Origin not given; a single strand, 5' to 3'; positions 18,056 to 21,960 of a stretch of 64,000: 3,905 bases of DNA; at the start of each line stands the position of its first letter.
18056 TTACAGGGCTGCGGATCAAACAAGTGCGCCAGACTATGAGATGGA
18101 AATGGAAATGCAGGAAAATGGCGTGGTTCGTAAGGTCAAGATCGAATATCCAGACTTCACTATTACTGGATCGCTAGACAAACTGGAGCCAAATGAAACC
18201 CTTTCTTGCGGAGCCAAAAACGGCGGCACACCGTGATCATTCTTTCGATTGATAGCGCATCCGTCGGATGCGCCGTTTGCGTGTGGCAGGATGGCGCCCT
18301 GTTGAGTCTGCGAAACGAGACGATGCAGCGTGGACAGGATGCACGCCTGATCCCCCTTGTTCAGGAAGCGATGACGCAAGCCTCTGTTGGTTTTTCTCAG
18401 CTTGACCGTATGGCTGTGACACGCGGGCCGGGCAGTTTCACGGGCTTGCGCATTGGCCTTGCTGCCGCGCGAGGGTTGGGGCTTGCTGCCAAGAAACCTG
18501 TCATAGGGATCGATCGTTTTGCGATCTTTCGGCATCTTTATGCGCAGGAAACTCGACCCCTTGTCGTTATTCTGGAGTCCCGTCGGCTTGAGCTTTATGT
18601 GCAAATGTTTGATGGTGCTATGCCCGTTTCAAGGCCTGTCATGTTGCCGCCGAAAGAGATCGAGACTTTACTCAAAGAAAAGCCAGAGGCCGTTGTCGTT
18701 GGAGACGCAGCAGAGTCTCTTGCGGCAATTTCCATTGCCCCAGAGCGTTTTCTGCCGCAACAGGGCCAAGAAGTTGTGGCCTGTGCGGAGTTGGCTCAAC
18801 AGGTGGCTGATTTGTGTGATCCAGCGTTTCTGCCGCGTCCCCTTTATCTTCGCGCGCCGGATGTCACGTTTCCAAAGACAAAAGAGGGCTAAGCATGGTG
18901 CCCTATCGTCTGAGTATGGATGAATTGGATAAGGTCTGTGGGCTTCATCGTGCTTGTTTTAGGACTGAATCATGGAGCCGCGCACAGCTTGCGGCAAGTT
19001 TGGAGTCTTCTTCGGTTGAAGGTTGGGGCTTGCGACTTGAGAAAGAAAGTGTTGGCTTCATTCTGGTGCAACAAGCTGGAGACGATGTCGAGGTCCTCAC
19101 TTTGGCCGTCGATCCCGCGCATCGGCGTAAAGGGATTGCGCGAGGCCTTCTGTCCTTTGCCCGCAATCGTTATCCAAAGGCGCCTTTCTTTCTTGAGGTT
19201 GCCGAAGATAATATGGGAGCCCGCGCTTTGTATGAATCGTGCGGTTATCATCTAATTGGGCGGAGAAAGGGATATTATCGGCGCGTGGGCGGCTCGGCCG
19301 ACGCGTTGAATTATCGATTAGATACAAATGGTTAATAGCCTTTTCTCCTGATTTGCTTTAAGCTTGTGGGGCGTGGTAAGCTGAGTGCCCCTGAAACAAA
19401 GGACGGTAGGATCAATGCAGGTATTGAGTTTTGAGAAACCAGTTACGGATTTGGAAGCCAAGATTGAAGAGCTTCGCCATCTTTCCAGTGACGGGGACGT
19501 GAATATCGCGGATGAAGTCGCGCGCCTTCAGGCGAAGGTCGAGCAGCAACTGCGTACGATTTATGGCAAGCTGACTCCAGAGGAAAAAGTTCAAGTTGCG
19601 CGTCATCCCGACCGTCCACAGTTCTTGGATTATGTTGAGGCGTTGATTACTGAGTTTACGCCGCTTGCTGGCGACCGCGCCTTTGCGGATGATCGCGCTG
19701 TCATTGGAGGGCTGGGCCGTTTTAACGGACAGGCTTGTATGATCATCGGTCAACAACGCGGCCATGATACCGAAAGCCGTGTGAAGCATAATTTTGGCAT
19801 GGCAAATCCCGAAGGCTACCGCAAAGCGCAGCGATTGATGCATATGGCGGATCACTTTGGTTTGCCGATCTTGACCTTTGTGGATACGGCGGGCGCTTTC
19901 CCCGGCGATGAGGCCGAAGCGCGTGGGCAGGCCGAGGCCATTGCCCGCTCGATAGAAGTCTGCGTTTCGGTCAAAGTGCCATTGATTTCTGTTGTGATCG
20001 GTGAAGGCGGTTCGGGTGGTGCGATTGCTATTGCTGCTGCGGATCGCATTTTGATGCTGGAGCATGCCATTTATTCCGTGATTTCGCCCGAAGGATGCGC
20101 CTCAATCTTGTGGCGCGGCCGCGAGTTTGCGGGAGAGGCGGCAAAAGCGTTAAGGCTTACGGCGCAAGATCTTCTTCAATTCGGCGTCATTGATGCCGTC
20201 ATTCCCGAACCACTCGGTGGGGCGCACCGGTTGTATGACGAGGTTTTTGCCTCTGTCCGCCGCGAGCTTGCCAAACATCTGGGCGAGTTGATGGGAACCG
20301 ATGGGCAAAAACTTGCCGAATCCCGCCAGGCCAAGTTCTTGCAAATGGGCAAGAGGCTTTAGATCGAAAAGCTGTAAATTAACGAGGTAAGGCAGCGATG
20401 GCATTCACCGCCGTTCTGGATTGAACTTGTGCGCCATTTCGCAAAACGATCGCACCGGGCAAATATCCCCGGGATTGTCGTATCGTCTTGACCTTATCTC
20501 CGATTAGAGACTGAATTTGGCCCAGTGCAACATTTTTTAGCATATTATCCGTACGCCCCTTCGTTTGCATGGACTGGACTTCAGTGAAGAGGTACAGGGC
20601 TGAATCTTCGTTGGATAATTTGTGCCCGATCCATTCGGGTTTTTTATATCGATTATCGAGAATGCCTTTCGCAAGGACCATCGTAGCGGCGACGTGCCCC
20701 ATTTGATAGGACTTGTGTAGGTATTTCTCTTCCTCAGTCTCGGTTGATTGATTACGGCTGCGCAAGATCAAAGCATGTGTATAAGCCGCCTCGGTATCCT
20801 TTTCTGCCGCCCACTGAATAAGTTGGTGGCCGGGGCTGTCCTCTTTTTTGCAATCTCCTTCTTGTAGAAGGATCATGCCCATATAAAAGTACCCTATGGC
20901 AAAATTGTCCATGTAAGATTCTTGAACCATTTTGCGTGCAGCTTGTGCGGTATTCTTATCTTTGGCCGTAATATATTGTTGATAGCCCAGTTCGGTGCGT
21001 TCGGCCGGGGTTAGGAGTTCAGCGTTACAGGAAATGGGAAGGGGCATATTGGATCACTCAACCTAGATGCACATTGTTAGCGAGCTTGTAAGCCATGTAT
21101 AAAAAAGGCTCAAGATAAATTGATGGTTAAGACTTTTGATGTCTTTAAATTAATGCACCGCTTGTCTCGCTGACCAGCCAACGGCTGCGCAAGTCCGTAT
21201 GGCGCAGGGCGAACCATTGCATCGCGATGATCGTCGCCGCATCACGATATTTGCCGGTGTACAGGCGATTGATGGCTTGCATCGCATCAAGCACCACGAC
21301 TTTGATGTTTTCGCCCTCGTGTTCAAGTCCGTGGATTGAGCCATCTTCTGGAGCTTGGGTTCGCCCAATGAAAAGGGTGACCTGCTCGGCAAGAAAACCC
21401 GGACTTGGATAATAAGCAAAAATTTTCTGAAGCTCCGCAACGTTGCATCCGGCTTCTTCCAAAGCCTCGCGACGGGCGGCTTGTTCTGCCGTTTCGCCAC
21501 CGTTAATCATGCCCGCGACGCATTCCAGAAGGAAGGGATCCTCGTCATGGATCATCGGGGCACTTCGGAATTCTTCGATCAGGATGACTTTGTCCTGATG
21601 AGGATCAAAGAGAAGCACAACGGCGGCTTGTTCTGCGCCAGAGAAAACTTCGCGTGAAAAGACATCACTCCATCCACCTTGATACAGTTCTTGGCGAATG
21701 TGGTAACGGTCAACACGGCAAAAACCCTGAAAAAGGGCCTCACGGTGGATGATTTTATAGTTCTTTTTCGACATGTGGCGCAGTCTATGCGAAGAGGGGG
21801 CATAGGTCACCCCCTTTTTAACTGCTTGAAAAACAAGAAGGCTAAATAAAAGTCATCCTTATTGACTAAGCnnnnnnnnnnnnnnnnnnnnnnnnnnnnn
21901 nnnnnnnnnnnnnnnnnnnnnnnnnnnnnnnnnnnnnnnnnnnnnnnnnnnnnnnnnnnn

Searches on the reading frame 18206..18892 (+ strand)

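Call 21: search_protein_families(library=pfam, proteins=[window:18206-18892:+], max_evalue=0.0001)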
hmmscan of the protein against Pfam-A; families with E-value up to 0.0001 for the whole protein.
window:18206-18892:+ (228 aa): 1 family
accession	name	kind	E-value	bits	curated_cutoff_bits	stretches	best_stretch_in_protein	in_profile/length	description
PF00814.31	TsaD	-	6.2e-21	75.7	24.8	1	42-133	27-121/264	tRNA N6-adenosine threonylcarbamoyltransferase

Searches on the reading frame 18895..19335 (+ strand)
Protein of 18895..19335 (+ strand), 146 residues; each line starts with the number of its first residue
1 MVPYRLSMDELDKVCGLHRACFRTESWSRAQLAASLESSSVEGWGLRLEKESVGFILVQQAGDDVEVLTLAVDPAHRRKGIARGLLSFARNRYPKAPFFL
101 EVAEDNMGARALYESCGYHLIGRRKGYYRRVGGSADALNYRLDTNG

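Call 21: search_protein_families(library=pfam, proteins=[window:18895-19335:+], max_evalue=0.0001)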
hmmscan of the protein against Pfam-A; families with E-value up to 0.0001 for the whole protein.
window:18895-19335:+ (146 aa): 3 families
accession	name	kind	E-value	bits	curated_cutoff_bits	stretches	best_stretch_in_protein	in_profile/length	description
PF00583.31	Acetyltransf_1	-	4.1e-14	53.3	20.7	1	17-118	7-116/116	Acetyltransferase (GNAT) family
PF13508.13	Acetyltransf_7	-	7.9e-12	45.8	27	1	47-119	9-83/84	Acetyltransferase (GNAT) domain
PF13673.13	Acetyltransf_10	-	7e-11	42.6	23.6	1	20-123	11-112/128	Acetyltransferase (GNAT) domain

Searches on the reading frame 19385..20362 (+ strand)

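Call 32: search_protein_families(library=pfam, proteins=[window:19385-20362:+], max_evalue=0.01)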
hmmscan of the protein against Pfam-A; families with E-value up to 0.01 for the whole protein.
window:19385-20362:+ (325 aa): 4 families
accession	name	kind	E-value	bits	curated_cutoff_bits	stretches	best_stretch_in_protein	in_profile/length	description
PF03255.19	ACCA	-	2.3e-138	461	23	1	14-322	2-310/310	Acetyl co-enzyme A carboxylase carboxyltransferase-like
PF01039.27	Carboxyl_trans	-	2.9e-19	69.5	22.3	1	105-253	283-427/493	Carboxyl transferase domain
PF00378.25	ECH_1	-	0.00064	19.6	27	1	191-275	82-176/251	Enoyl-CoA hydratase/isomerase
PF06833.16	MdcE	-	0.00081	19.6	32.7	1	156-303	24-166/196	Malonate decarboxylase gamma subunit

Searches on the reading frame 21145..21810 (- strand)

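Call 12: search_protein_families(library=pfam, proteins=[window:21145-21810:-], max_evalue=0.001)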
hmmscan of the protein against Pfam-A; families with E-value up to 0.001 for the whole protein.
window:21145-21810:- (221 aa): 1 family
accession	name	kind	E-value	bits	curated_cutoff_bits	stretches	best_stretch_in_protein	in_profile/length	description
PF00293.34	NUDIX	-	2.1e-11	44.4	21.1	1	62-177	5-118/134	NUDIX domain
